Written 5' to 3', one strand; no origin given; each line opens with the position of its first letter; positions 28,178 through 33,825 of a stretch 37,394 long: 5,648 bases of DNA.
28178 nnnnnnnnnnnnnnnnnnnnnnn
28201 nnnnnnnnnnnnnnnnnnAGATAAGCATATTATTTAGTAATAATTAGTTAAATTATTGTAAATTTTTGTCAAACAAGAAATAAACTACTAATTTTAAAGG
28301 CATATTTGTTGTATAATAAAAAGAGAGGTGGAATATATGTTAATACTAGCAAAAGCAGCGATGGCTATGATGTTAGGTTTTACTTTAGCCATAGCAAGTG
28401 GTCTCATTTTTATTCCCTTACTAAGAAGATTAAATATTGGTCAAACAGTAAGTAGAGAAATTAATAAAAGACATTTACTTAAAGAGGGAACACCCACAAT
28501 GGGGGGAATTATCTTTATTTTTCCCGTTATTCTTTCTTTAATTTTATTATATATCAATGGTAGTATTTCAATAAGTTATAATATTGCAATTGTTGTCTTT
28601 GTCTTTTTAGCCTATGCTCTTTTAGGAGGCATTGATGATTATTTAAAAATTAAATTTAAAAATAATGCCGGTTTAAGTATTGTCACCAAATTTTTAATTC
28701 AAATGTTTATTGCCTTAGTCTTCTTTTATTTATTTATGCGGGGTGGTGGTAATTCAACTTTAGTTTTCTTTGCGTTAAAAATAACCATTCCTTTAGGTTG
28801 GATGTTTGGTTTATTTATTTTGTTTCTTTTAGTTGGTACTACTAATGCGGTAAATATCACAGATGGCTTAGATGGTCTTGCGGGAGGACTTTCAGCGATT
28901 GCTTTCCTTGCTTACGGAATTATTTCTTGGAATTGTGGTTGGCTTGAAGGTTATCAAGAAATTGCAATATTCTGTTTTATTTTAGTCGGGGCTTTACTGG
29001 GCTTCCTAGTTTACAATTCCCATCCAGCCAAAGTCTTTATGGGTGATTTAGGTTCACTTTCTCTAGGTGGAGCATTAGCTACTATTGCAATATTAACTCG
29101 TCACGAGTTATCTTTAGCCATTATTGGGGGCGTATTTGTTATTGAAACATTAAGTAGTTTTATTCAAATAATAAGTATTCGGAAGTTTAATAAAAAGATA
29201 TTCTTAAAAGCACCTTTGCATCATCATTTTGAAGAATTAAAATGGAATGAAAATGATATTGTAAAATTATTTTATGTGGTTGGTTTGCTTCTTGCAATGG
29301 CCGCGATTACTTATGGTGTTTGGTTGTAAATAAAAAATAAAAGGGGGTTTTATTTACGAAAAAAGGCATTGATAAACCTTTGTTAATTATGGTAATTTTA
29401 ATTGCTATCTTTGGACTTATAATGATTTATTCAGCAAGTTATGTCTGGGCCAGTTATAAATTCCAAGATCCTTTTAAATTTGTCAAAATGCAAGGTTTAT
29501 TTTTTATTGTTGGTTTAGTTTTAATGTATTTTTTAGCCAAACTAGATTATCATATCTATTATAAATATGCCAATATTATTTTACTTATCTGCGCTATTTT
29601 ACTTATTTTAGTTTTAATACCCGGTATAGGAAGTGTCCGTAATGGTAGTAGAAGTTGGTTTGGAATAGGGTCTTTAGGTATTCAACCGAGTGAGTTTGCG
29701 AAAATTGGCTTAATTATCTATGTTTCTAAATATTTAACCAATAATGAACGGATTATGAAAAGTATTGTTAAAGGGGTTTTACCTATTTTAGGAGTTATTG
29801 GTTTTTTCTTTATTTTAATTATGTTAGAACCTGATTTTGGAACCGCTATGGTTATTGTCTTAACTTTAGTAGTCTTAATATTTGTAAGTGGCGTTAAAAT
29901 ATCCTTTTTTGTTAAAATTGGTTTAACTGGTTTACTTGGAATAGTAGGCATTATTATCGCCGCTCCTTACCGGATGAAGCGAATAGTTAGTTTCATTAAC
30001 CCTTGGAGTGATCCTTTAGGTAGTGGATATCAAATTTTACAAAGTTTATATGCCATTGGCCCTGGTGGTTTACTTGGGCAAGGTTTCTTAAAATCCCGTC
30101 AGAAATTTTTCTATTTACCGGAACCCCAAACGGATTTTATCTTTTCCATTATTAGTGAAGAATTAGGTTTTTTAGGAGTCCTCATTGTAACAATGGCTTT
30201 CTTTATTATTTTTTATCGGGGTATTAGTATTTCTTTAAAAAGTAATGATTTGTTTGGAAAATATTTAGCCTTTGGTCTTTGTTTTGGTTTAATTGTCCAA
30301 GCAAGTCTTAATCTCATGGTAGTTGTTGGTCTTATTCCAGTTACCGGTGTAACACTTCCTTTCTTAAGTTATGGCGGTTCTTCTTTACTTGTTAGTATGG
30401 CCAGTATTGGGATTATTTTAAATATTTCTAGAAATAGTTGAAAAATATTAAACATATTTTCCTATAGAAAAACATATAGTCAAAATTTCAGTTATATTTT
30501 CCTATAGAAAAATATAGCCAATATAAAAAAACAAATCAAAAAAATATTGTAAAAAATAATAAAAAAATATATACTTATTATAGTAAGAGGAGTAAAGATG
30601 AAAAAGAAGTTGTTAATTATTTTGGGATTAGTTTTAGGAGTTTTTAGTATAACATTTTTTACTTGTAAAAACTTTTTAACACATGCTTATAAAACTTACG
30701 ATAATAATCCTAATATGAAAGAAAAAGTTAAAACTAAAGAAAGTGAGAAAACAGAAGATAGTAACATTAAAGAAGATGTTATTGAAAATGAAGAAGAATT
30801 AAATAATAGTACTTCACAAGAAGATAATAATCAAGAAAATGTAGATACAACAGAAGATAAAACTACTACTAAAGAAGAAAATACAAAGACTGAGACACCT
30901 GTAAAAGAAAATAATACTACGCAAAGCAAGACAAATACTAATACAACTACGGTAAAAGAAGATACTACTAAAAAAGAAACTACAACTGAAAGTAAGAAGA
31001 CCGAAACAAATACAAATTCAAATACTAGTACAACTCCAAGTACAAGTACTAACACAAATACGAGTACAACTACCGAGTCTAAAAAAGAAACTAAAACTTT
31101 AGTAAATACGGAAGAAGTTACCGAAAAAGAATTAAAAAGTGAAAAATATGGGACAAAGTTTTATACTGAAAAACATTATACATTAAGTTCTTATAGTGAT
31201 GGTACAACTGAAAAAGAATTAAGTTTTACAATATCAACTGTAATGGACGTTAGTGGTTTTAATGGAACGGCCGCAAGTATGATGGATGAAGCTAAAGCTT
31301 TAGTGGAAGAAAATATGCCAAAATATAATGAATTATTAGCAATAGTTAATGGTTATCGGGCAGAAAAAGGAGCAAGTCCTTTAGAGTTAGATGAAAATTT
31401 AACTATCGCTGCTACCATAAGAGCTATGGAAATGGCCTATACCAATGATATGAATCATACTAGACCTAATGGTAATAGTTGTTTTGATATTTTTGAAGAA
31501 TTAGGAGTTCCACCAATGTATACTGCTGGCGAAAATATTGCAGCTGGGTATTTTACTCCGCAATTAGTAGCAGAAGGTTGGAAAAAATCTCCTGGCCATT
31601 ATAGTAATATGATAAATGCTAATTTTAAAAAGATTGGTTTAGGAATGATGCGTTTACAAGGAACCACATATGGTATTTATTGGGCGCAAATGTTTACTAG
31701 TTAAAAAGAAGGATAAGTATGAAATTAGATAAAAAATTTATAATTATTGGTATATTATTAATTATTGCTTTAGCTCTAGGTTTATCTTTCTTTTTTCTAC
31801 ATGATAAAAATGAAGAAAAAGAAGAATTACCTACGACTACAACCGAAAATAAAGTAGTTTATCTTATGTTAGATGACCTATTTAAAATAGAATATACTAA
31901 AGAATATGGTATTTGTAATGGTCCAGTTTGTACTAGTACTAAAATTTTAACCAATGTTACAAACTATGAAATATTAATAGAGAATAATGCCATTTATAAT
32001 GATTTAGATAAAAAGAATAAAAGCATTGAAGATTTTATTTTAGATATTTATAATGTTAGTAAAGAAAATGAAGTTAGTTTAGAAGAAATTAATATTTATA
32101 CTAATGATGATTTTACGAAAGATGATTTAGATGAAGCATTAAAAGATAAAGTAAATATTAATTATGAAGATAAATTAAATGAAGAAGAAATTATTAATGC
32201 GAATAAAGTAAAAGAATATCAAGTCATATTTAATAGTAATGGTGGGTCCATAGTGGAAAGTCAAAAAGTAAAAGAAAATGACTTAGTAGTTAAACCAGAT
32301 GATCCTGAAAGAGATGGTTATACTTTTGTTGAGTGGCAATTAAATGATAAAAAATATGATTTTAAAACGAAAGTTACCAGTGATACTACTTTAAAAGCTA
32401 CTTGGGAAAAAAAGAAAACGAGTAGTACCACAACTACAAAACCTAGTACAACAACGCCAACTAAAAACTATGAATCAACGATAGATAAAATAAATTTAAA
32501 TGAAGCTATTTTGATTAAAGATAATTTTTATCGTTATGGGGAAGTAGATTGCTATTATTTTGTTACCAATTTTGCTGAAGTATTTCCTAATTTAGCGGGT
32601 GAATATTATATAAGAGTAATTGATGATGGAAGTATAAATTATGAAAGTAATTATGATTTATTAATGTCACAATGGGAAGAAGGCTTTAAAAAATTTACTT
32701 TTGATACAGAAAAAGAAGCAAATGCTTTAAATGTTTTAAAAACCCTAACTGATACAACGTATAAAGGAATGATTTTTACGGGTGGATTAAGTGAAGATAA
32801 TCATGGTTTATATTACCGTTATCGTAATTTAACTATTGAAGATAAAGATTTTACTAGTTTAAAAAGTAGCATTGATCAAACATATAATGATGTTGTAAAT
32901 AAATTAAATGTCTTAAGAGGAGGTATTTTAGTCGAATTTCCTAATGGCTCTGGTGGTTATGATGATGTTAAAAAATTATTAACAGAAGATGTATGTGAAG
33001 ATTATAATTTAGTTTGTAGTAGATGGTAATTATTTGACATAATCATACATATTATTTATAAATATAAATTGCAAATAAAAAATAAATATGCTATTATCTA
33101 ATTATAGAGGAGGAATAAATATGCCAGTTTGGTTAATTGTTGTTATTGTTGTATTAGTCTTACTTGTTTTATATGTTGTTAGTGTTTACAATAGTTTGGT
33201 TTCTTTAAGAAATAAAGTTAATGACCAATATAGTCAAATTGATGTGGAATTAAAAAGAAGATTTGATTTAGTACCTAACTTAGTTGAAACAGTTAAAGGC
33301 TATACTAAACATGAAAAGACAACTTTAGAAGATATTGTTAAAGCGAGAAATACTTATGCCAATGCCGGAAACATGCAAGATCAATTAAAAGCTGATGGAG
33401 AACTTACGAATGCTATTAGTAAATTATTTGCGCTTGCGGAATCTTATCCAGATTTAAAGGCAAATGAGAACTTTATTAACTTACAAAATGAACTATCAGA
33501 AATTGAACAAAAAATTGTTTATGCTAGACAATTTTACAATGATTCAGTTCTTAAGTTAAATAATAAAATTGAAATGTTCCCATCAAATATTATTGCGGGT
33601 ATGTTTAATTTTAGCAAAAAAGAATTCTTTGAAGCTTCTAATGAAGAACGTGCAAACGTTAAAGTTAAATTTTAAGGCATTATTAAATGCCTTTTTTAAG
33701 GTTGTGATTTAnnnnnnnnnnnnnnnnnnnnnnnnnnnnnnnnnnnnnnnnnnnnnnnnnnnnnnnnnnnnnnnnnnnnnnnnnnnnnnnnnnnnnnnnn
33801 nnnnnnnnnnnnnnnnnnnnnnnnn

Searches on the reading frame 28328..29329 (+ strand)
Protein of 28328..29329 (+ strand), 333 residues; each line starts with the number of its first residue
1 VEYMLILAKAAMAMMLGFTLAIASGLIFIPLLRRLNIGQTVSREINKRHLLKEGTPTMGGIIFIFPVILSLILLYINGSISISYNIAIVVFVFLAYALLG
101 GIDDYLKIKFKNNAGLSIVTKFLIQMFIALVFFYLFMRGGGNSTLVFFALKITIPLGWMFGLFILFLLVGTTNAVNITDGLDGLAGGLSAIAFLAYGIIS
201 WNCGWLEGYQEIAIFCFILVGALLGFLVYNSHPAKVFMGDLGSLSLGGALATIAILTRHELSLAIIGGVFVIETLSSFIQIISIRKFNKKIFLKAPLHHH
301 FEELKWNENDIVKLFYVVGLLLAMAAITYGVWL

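Call 68: search_protein_families(library=pfam, proteins=[window:28328-29329:+], max_evalue=0.001)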
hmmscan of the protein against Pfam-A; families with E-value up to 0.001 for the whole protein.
window:28328-29329:+ (333 aa): 2 families
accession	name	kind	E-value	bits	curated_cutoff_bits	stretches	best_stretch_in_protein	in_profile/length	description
PF00953.26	Glycos_transf_4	-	2.9e-35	122.1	27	1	87-256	2-158/160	Glycosyl transferase family 4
PF10555.14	MraY_sig1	-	1.7e-05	24.5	20.1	1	52-64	1-13/13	Phospho-N-acetylmuramoyl-pentapeptide-transferase signature 1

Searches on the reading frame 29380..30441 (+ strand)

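Call 68: search_protein_families(library=pfam, proteins=[window:29380-30441:+], max_evalue=0.001)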
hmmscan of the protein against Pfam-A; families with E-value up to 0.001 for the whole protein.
window:29380-30441:+ (353 aa): 1 family
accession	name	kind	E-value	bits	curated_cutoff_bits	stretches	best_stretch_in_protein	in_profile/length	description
PF01098.24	FTSW_RODA_SPOVE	-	1.7e-114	383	26.4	1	2-352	5-353/356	Cell cycle protein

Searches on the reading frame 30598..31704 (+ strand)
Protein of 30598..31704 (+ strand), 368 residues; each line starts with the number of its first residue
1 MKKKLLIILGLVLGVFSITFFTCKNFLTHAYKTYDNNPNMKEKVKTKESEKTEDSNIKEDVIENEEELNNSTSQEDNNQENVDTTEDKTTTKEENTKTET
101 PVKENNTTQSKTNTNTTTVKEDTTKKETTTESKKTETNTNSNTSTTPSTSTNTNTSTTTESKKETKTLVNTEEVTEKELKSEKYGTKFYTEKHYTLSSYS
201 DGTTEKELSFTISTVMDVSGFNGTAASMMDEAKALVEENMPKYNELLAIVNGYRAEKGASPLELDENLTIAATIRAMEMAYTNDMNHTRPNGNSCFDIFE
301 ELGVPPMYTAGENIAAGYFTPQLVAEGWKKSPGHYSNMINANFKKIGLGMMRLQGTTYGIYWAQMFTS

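Call 68: search_protein_families(library=pfam, proteins=[window:30598-31704:+], max_evalue=0.001)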
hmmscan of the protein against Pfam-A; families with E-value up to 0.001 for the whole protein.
window:30598-31704:+ (368 aa): 1 family
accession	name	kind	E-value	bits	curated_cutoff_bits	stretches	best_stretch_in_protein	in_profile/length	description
PF00188.32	CAP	-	1.7e-22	80.9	21.1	1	248-366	2-117/117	Cysteine-rich secretory protein family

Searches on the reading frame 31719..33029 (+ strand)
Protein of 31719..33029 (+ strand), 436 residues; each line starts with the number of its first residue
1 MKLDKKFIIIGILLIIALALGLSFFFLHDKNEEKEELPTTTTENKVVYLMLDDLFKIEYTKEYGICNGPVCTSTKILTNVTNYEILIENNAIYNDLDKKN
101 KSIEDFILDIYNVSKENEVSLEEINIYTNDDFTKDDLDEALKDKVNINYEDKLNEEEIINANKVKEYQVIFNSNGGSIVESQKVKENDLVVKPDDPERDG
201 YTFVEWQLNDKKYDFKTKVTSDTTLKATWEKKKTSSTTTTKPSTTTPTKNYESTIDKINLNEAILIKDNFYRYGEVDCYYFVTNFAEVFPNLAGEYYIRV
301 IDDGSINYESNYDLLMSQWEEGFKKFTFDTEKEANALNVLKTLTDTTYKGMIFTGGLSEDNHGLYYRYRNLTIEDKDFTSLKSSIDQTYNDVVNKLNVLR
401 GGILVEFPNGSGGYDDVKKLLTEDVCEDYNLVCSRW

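Call 68: search_protein_families(library=pfam, proteins=[window:31719-33029:+], max_evalue=0.001)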
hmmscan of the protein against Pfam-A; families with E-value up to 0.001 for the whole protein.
window:31719-33029:+ (436 aa): 1 family
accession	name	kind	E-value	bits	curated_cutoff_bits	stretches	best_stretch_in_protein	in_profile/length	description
PF09479.16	Flg_new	-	1.3e-16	60.9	27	1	167-227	1-64/65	Listeria-Bacteroides repeat domain (List_Bact_rpt)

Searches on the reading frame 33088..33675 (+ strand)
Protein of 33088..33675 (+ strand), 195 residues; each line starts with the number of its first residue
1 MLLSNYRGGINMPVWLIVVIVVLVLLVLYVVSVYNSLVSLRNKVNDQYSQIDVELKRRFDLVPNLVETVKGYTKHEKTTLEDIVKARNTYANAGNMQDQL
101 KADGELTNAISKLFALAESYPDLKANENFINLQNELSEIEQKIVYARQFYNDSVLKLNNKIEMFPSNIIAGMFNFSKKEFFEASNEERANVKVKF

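Call 12: search_protein_families(library=pfam, proteins=[window:33088-33675:+], max_evalue=0.01)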
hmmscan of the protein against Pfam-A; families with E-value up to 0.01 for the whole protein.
window:33088-33675:+ (195 aa): 1 family
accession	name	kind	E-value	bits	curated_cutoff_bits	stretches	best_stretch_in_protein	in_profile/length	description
PF04011.17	LemA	-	7.3e-60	201.5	26.2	1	48-195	2-149/149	LemA family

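Call 27: find_encoding_contigs(protein=window:33088-33675:+, flank=5000, max_places=10)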
Protein window:33088-33675:+ (195 aa): 1 contig read that carries it; 1 place shown.
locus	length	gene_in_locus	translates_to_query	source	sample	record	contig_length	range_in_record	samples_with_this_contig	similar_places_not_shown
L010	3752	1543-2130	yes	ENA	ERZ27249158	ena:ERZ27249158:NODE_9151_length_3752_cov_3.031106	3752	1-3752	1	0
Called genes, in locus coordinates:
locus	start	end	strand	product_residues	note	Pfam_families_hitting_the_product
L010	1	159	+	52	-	?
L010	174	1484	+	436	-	PF09479:Flg_new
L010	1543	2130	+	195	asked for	PF04011:LemA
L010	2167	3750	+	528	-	?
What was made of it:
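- Tried and rejected: The LemA look-up gave a contig that ends before cassette 2 (call 27).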
